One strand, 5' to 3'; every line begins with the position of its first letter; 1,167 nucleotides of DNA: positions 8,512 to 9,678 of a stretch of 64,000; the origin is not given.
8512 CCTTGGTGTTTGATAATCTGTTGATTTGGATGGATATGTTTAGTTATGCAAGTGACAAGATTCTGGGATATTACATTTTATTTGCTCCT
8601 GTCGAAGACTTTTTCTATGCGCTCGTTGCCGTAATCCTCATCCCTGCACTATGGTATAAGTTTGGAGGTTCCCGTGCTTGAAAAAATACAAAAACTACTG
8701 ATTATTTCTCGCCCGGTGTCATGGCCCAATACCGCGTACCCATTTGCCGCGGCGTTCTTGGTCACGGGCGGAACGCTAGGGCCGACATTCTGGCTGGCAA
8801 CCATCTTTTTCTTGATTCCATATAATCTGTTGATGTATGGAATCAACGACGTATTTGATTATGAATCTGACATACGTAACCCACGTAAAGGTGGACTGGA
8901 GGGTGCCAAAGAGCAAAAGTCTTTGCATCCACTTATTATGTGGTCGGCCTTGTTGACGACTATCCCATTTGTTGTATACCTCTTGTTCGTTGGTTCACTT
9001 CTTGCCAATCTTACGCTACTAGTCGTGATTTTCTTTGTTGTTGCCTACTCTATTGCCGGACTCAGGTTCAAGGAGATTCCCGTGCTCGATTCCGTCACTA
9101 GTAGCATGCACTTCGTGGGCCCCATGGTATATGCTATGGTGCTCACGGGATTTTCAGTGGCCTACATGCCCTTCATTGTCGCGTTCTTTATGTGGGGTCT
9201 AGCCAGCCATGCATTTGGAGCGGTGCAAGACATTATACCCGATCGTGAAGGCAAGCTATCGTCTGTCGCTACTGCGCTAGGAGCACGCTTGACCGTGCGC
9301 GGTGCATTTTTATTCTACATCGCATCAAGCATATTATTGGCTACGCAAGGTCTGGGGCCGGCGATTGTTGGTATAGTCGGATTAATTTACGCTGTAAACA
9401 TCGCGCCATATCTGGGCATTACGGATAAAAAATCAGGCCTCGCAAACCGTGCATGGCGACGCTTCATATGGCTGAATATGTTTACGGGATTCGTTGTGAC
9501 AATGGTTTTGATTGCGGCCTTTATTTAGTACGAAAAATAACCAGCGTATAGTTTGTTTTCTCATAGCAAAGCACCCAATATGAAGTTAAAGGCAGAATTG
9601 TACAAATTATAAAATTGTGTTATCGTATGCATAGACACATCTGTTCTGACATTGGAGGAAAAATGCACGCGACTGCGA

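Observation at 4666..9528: Complete actinobacterial-style C50 carotenoid cluster (crtE-crtB-crtI-crtYe-crtYf-crtEb) in a CPR-like genome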

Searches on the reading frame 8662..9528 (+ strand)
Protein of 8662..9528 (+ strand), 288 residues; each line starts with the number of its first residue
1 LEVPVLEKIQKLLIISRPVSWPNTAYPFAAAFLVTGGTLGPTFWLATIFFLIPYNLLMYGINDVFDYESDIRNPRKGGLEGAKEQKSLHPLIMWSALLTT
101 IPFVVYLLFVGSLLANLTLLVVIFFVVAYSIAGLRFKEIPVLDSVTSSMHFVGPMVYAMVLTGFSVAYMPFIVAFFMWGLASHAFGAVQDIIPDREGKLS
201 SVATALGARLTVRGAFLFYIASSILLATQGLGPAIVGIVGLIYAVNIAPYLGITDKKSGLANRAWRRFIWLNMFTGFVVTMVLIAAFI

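Call 3: search_protein_families(library=pfam, proteins=[window:8662-9528:+], max_evalue=0.01)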
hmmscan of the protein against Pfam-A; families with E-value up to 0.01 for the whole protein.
window:8662-9528:+ (288 aa): 1 family
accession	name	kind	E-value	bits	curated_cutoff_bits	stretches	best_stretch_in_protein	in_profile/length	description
PF01040.23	UbiA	-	4.8e-23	82.2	34.2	1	28-271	6-249/250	UbiA prenyltransferase family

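Call 4: search_protein_families(library=ncbifam, proteins=[window:8662-9528:+], max_evalue=0.01)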
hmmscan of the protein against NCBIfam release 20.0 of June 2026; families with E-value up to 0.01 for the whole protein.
window:8662-9528:+ (288 aa): 4 families
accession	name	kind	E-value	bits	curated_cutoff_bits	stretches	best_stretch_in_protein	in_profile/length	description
NF009608.0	PRK13105.1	equivalog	5.4e-120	399.9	217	1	6-286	6-288/291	prenyltransferase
NF010119.0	PRK13595.1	equivalog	3.3e-44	151.6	248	1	7-280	10-279/292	prenyltransferase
NF009516.0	PRK12875.1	equivalog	6.1e-35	120.7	205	1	7-285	15-287/292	prenyltransferase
NF009523.0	PRK12884.1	equivalog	9.3e-06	25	269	1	58-247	53-232/279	prenyltransferase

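Call 10: find_homologous_proteins(query=window:8662-9528:+, max_evalue=1e-10)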
Query window:8662-9528:+ (288 aa): 8000 proteins with E <= 1e-10 among 8000 candidates; the best 120 are listed.
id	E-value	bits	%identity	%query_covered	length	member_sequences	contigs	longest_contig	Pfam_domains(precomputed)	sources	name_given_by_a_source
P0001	3.3e-178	609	100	99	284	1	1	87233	PF01040.24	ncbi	-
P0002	1.1e-164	565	91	98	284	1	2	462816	PF01040.24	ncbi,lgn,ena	-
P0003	3.4e-137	475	73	97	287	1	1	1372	PF01040.24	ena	-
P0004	1.5e-136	473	72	97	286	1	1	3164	PF01040.24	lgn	-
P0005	2.3e-136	472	73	98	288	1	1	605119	PF01040.24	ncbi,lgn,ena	-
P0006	1.2e-135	470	72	99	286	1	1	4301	PF01040.24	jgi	jgi:4-hydroxybenzoate polyprenyltransferase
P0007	1.4e-135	469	73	97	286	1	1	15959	PF01040.24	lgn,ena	-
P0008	2.0e-135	469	71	97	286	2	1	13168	PF01040.24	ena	-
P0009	4.8e-135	468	70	98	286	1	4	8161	PF01040.24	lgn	-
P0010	5.2e-135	468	73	97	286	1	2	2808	PF01040.24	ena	-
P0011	5.5e-135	467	73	97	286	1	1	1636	PF01040.24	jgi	jgi:4-hydroxybenzoate polyprenyltransferase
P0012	1.4e-134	466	73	97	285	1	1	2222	PF01040.24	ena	-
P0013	2.6e-134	465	72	98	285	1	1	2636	PF01040.24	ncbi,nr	ncbi:prenyltransferase [Candidatus Saccharibacteria bacterium]|nr:prenyltransferase [Candidatus Sacc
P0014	4.6e-134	464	71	98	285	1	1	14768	PF01040.24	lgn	-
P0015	1.4e-133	463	70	99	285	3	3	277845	PF01040.24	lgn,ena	-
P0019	4.9e-133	461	72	97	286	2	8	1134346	PF01040.24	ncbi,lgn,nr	ncbi:MAG: prenyltransferase [Candidatus Nomurabacteria bacterium]|nr:MAG: prenyltransferase [Candida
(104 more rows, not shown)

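Call 11: find_encoding_contigs(protein=window:8662-9528:+, flank=10000, max_places=6)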
Protein window:8662-9528:+ (288 aa): no gene with exactly this product is on record in the collection.

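Call 12: find_encoding_contigs(protein=P0001, flank=10000, max_places=3)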
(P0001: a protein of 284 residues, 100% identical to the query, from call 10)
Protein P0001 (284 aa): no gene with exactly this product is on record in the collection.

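Call 18: find_encoding_contigs(protein=P0002, flank=10000, max_places=2)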
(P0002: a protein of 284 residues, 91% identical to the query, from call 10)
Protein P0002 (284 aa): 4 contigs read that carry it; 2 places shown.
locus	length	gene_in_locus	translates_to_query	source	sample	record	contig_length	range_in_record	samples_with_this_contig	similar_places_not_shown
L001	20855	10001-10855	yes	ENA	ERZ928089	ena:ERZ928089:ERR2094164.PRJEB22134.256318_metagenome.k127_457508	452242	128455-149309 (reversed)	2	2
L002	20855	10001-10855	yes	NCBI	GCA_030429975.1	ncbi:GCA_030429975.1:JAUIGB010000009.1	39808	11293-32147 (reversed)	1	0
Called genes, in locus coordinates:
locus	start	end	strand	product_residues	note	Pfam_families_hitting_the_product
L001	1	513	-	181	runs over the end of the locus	PF02357:NusG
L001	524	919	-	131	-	PF00584:SecE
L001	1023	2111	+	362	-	PF00535:Glycos_transf_2, PF10111:Glyco_tranf_2_2, PF13641:Glyco_tranf_2_3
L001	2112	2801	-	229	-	PF01863:YgjP-like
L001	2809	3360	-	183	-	PF01591:6PF2K (faint), PF06414:Zeta_toxin (faint), PF13238:AAA_18 (faint), PF13671:AAA_33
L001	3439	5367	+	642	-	PF00512:HisKA, PF02518:HATPase_c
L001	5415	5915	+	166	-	-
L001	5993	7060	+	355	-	PF00348:polyprenyl_synt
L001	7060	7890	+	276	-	PF00494:SQS_PSY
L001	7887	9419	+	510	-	PF01266:DAO (weak), PF01593:Amino_oxidase, PF07992:Pyr_redox_2 (faint), PF13450:NAD_binding_8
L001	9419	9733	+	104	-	-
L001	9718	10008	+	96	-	PF18916:Lycopene_cyc (weak)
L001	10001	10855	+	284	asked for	PF01040:UbiA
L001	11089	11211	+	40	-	-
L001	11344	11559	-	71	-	-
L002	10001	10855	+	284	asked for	PF01040:UbiA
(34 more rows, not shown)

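Call 19: find_encoding_contigs(protein=P0019, flank=10000, max_places=3)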
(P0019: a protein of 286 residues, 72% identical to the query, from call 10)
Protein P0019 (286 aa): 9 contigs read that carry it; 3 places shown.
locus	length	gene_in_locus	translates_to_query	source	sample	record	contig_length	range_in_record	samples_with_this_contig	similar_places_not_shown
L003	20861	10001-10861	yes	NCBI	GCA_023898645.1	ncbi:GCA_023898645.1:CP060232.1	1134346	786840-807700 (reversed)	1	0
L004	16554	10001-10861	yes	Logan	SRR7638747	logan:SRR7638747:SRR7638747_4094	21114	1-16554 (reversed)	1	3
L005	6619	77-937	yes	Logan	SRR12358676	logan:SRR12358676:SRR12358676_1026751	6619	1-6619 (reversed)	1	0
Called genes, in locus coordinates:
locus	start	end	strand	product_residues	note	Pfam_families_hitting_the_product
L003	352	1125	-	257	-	PF01553:Acyltransferase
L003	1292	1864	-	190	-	PF04140:ICMT, PF04191:PEMT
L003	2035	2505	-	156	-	-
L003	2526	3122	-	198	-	PF04542:Sigma70_r2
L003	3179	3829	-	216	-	-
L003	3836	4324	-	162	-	-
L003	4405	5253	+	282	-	-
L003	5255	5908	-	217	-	-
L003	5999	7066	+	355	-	PF00348:polyprenyl_synt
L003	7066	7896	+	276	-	PF00494:SQS_PSY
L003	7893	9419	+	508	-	PF00070:Pyr_redox (faint), PF00890:FAD_binding_2 (faint), PF01266:DAO, PF01494:FAD_binding_3 (faint), PF01593:Amino_oxidase, PF03486:HI0933_like (faint), PF07992:Pyr_redox_2 (weak), PF13450:NAD_binding_8, +1 more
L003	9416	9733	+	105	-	-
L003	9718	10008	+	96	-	PF18916:Lycopene_cyc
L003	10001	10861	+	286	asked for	PF01040:UbiA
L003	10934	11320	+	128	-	-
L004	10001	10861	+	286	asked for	PF01040:UbiA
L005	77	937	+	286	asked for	PF01040:UbiA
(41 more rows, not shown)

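Call 22: search_protein_representatives(protein=window:8674-9528:+)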
Query: 284 residues. Proteins with E-value up to 0.001 (for the whole library): 1191; up to 1e-10: 720; up to 1e-30: 115. The best 150 are listed.
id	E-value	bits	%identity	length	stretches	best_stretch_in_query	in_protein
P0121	1.7e-90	319.7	56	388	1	3-282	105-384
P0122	1.3e-85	303.7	52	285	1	1-280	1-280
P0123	2.6e-84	299.5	55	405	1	5-281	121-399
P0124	1.6e-78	280.5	51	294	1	5-280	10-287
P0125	5.7e-77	275.4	51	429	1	7-282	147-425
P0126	4.6e-75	269.1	49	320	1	3-281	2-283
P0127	1.0e-73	264.7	46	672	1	3-281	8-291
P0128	5.3e-71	255.8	50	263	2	95-281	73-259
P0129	1.5e-70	254.4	51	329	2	6-157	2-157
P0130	7.7e-70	252.0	49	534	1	7-282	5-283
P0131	1.8e-69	250.8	49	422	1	8-280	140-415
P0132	6.4e-69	249.0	56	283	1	3-211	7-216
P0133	1.1e-66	241.6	45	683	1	4-280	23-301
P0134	1.3e-65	238.1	41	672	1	5-283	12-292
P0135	4.8e-65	236.3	43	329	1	6-280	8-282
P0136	2.3e-64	234.0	46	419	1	8-283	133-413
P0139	3.8e-62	226.7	45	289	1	7-281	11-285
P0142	4.1e-61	223.4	48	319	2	7-276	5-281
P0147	1.0e-56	209.0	43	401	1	8-282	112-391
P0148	1.8e-55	204.8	41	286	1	9-280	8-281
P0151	1.4e-53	198.6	40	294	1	7-283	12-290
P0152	2.2e-52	194.8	42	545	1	6-280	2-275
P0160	6.8e-51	189.8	41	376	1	7-283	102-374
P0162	8.1e-51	189.6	40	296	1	6-280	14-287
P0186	4.4e-44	167.5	43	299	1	8-278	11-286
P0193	1.6e-41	159.1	40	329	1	5-282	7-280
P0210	1.2e-35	139.9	34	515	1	4-281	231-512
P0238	1.8e-30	122.9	34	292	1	7-281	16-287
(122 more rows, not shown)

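Call 25: list_cluster_members(proteins=[P0121, P0122, P0123, P0124, P0125, P0131, P0136, P0126, P0135, P0142])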
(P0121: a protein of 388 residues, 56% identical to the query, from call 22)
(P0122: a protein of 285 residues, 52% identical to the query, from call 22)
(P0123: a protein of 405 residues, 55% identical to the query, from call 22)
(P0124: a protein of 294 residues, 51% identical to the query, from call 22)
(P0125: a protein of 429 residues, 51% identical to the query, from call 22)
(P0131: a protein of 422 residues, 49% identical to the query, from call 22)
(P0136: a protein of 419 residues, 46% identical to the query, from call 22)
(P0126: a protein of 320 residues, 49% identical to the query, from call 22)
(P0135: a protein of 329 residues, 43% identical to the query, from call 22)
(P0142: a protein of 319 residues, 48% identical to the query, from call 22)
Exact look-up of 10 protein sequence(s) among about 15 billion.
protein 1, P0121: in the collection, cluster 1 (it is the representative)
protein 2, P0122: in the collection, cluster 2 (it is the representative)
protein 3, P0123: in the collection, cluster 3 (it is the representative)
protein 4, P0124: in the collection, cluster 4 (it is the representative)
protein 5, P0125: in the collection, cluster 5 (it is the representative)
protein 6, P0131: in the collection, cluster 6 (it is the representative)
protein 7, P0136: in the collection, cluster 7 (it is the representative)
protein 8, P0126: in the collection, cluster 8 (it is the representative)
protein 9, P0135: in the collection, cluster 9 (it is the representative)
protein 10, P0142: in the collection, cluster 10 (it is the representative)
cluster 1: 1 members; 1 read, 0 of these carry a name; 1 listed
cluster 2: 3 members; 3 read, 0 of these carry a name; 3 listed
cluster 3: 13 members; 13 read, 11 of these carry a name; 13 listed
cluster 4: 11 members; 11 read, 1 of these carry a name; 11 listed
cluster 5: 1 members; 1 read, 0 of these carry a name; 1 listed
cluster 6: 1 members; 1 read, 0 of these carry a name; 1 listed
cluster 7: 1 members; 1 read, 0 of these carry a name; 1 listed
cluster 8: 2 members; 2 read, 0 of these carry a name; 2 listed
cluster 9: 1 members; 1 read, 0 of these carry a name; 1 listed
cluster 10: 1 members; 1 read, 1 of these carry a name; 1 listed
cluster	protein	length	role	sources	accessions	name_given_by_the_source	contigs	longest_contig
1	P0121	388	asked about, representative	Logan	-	-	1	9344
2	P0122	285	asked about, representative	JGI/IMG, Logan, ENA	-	-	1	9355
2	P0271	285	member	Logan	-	-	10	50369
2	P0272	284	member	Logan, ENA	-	-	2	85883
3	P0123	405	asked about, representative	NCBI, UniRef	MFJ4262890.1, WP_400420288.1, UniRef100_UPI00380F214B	prenyltransferase [Paenarthrobacter nicotinovorans] | prenyltransferase n=1 Tax=Paenarthrobacter nicotinovorans TaxID=29320 RepID=UPI00380F214B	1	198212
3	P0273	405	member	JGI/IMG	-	lycopene cyclase domain-containing protein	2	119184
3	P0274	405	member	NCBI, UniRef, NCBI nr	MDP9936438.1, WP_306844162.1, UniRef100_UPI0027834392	lycopene cyclase domain-containing protein [Paenarthrobacter nicotinovorans] | prenyltransferase n=1 Tax=Paenarthrobacter nicotinovorans TaxID=29320 RepID=UPI0027834392 | prenyltransferase [Paenarthrobacter nicotinovorans]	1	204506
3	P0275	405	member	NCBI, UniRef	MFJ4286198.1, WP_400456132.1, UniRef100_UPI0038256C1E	prenyltransferase [Paenarthrobacter nicotinovorans] | prenyltransferase n=1 Tax=Paenarthrobacter nicotinovorans TaxID=29320 RepID=UPI0038256C1E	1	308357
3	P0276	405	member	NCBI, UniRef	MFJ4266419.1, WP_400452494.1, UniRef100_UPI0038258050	prenyltransferase [Paenarthrobacter nicotinovorans] | prenyltransferase n=1 Tax=Paenarthrobacter nicotinovorans TaxID=29320 RepID=UPI0038258050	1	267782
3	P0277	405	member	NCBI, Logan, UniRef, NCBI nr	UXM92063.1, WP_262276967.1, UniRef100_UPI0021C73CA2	prenyltransferase [Paenarthrobacter sp. JL.01a] | prenyltransferase n=1 Tax=Paenarthrobacter sp. JL.01a TaxID=2979324 RepID=UPI0021C73CA2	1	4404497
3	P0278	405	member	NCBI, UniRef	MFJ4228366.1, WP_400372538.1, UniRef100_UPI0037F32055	prenyltransferase [Paenarthrobacter nicotinovorans] | prenyltransferase n=1 Tax=Paenarthrobacter nicotinovorans TaxID=29320 RepID=UPI0037F32055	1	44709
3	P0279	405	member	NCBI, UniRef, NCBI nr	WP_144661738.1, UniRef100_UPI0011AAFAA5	prenyltransferase [Paenarthrobacter nicotinovorans] | prenyltransferase n=1 Tax=Paenarthrobacter nicotinovorans TaxID=29320 RepID=UPI0011AAFAA5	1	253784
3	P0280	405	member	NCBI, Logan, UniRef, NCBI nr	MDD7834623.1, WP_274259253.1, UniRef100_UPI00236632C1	prenyltransferase [Paenarthrobacter sp. AB444] | prenyltransferase n=1 Tax=Paenarthrobacter sp. AB444 TaxID=3025681 RepID=UPI00236632C1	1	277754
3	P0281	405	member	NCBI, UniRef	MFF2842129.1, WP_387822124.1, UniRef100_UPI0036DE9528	prenyltransferase [Paenarthrobacter sp. NPDC057981] | prenyltransferase n=1 Tax=Paenarthrobacter sp. NPDC057981 TaxID=3346297 ...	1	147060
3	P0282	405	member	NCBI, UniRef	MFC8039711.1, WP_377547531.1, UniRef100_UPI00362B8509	prenyltransferase [Paenarthrobacter sp. NPDC057355] | prenyltransferase n=1 Tax=Paenarthrobacter sp. NPDC057355 TaxID=3346105 ...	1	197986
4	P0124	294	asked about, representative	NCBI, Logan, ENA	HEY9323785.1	MAG TPA: prenyltransferase [Agromyces sp.]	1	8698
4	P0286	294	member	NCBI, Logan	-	-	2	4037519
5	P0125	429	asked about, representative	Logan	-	-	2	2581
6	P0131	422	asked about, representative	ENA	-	-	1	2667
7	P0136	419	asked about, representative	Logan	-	-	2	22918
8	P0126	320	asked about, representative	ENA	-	-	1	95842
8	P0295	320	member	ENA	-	-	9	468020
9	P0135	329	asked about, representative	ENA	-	-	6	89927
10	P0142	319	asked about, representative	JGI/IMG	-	4-hydroxybenzoate polyprenyltransferase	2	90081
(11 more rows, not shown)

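Call 26: list_cluster_members(proteins=[P0127, P0130, P0139, P0148, P0151, P0147, P0162, P0160, P0152, P0210])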
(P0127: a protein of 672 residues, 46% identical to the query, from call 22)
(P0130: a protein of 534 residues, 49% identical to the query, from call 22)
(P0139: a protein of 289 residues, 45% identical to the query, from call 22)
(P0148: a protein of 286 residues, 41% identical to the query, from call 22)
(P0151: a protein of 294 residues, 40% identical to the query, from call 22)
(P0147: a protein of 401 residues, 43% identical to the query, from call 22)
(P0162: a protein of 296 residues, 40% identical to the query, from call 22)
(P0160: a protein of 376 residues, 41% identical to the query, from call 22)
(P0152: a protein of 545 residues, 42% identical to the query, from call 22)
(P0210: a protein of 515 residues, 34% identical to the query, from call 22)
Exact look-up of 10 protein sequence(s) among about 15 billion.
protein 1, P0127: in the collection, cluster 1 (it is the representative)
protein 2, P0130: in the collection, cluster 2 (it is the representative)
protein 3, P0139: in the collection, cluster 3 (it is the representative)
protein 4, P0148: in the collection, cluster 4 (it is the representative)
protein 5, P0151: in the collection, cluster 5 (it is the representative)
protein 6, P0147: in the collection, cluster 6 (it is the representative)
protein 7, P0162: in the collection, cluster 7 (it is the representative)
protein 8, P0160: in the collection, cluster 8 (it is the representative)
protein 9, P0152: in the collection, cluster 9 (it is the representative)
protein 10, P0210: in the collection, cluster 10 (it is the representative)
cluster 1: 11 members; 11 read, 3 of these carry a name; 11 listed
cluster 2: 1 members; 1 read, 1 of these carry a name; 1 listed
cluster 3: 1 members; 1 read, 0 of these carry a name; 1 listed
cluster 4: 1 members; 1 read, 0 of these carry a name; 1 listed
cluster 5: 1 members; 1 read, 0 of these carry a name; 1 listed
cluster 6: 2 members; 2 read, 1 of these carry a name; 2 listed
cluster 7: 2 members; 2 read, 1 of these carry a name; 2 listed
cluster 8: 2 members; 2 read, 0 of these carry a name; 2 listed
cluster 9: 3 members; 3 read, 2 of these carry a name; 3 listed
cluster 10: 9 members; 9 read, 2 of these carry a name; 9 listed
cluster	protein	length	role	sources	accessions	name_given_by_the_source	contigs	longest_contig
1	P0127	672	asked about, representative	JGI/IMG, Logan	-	4-hydroxybenzoate polyprenyltransferase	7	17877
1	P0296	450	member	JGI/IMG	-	4-hydroxybenzoate polyprenyltransferase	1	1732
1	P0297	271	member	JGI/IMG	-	hypothetical protein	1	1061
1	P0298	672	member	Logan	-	-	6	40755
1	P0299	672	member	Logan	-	-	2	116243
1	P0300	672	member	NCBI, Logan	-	-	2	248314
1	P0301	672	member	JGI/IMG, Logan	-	-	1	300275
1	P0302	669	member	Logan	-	-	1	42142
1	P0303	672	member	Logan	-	-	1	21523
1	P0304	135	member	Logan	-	-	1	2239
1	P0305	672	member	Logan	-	-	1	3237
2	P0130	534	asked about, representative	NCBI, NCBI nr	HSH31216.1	MAG TPA: prenyltransferase, partial [Candidatus Saccharimonadales bacterium] | prenyltransferase [Candidatus Saccharimonadales bacterium]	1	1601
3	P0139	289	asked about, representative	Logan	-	-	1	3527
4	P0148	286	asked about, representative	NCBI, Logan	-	-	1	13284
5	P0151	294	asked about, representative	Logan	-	-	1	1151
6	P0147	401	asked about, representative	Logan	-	-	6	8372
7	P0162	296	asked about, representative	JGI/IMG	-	-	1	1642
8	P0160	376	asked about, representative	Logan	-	-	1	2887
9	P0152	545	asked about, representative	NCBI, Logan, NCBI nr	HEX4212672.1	MAG TPA: prenyltransferase [Candidatus Dormibacteraeota bacterium] | prenyltransferase [Candidatus Dormibacteraeota bacterium]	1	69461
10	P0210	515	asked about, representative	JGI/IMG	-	-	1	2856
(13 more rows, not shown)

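Call 33: search_solved_structures(query=window:8674-9528:+, max_evalue=0.01)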
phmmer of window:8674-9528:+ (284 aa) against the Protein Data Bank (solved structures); distinct sequences matched with E-value up to 0.01: 0.

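Call 36: find_encoding_contigs(protein=P0277, flank=8000, max_places=1)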
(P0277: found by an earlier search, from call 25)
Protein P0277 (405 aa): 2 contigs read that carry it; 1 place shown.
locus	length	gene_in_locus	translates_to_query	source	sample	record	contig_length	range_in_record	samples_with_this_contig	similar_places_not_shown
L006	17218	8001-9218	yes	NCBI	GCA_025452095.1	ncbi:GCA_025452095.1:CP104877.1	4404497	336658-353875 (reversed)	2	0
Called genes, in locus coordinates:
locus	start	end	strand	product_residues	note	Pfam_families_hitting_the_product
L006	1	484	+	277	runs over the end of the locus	PF13560:HTH_31, PF17765:MLTR_LBD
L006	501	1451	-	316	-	PF01545:Cation_efflux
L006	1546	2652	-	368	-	PF00563:EAL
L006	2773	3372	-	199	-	PF12802:MarR_2, PF01047:MarR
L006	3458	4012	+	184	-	PF00293:NUDIX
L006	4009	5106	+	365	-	PF00348:polyprenyl_synt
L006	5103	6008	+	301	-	PF00494:SQS_PSY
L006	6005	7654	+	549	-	PF01266:DAO, PF01593:Amino_oxidase, PF12831:FAD_oxidored (faint), PF13450:NAD_binding_8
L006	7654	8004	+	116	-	-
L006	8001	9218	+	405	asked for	PF01040:UbiA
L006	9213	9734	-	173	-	PF01047:MarR, PF12802:MarR_2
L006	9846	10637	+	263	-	-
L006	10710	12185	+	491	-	PF01844:HNH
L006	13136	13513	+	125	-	-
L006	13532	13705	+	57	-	-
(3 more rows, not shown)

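Call 37: find_encoding_contigs(protein=P0286, flank=8000, max_places=1)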
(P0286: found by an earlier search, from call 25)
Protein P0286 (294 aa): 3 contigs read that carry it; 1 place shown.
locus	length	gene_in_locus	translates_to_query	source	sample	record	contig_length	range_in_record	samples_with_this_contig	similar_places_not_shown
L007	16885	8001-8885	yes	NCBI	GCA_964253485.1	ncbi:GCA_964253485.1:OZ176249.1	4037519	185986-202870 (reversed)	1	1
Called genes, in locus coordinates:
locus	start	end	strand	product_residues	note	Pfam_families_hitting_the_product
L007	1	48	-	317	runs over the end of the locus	PF01379:Porphobil_deam, PF03900:Porphobil_deamC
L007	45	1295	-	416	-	PF00762:Ferrochelatase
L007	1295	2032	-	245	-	PF06778:Chlor_dismutase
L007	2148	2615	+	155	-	PF03013:Pyr_excise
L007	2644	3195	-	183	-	PF01047:MarR, PF12802:MarR_2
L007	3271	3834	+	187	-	PF00293:NUDIX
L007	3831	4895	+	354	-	PF00348:polyprenyl_synt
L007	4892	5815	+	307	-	PF00494:SQS_PSY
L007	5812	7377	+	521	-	PF00070:Pyr_redox (faint), PF00890:FAD_binding_2 (weak), PF01266:DAO, PF01593:Amino_oxidase, PF03486:HI0933_like (faint), PF12831:FAD_oxidored (faint), PF13450:NAD_binding_8, PF01266:DAO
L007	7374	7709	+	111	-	-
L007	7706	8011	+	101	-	PF18916:Lycopene_cyc (weak)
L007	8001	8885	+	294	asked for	PF01040:UbiA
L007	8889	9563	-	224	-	PF00392:GntR, PF07729:FCD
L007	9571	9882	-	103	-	PF12277:DUF3618 (weak)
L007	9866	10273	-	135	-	PF07332:Phage_holin_3_6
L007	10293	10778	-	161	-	-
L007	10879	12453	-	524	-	PF07992:Pyr_redox_2 (weak), PF01946:Thi4 (weak), PF03486:HI0933_like (weak), PF00890:FAD_binding_2, PF01134:GIDA (weak), PF01266:DAO, PF01593:Amino_oxidase, PF13450:NAD_binding_8, +2 more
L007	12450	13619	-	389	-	PF01208:URO-D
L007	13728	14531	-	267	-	-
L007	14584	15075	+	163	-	PF01047:MarR, PF12802:MarR_2, PF13412:HTH_24 (faint)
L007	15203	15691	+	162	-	-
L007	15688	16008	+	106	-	PF25213:HVO_A0261_N (weak), PF01022:HTH_5 (weak), PF12840:HTH_20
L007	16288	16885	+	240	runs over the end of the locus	-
